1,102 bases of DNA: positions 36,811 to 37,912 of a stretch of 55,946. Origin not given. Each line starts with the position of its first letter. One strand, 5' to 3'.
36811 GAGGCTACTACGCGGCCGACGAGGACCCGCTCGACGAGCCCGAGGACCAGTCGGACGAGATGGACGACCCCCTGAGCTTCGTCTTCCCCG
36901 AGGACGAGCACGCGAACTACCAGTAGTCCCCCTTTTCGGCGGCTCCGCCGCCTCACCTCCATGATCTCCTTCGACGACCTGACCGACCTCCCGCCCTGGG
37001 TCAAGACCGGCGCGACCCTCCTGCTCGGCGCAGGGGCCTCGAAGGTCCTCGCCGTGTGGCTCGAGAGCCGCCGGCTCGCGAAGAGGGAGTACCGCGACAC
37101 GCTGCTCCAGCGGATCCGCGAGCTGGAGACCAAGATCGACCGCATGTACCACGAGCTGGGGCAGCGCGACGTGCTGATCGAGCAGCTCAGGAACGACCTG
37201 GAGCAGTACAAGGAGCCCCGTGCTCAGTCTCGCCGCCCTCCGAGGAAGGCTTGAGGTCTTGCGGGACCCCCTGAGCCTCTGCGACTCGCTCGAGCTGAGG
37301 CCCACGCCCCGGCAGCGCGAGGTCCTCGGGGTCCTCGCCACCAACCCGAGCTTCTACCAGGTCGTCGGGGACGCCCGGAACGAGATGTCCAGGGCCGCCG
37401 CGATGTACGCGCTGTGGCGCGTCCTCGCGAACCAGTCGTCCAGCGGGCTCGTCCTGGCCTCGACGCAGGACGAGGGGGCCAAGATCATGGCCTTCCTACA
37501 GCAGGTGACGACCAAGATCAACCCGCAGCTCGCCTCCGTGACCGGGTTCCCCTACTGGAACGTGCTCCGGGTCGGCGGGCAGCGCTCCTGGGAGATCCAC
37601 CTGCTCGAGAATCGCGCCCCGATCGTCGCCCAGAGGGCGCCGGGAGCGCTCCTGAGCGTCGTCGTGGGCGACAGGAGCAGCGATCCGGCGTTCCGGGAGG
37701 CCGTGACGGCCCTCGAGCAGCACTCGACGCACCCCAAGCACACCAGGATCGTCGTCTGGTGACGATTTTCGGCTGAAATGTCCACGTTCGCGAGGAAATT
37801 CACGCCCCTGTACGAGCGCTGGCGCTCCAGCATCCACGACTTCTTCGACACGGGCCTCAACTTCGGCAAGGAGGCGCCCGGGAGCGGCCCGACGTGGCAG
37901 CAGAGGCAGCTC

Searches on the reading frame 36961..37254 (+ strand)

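Call 50: search_protein_families(library=pfam, proteins=[window:36961-37254:+], max_evalue=0.05)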
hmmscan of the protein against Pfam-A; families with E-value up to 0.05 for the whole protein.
window:36961-37254:+ (97 aa): 4 families
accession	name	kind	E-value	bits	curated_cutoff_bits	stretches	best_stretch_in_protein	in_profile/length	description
PF16808.10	PKcGMP_CC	-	0.0068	16.4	35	0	51-83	9-34/35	Coiled-coil N-terminus of cGMP-dependent protein kinase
PF09726.14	Macoilin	-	0.034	13.2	32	1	40-88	507-558/671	Macoilin family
PF12325.13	TMF_TATA_bd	-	0.036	14.6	29.1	1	42-85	63-106/115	TATA element modulatory factor 1 TATA binding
PF24079.1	UBR4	-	0.041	14.7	27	1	45-90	22-67/125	E3 ubiquitin-protein ligase UBR4-like domain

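Call 51: search_protein_families(library=phrogs, proteins=[window:36961-37254:+], max_evalue=0.01)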
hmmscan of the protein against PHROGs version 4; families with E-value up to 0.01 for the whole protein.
window:36961-37254:+ (97 aa): 0 families

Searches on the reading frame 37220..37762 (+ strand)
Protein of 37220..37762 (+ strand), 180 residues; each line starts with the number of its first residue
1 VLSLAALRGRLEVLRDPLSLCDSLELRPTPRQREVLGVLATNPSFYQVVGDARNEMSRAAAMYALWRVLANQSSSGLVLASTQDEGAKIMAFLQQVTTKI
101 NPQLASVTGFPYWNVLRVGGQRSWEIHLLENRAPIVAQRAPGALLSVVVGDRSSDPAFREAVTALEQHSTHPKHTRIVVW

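Call 12: search_protein_families(library=pfam, proteins=[window:37220-37762:+], max_evalue=0.01)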
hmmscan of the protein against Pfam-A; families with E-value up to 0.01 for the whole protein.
window:37220-37762:+ (180 aa): 0 families

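Call 13: search_protein_families(library=phrogs, proteins=[window:37220-37762:+], max_evalue=0.01)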
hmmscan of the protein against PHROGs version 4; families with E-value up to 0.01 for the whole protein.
window:37220-37762:+ (180 aa): 0 families

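Call 80: search_protein_families(library=pfam, proteins=[window:37220-37762:+], max_evalue=0.1)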
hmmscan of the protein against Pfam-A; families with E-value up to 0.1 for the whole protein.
window:37220-37762:+ (180 aa): 0 families

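Call 82: find_homologous_proteins(query=window:37220-37762:+, max_evalue=0.001)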
Query window:37220-37762:+ (180 aa): 7 proteins with E <= 0.001 among 1454 candidates.
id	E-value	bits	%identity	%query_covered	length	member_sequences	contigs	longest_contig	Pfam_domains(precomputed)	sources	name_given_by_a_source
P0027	4.5e-112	390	100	100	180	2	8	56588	-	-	-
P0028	1.2e-94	333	85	100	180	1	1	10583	-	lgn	-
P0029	7.8e-89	314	78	100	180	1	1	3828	-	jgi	jgi:hypothetical protein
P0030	1.0e-76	275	70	100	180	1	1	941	-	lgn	-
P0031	1.1e-75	271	71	100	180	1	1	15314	-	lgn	-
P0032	5.9e-71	256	67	100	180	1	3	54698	-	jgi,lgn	jgi:hypothetical protein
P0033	7.8e-67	242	74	81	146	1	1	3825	-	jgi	jgi:hypothetical protein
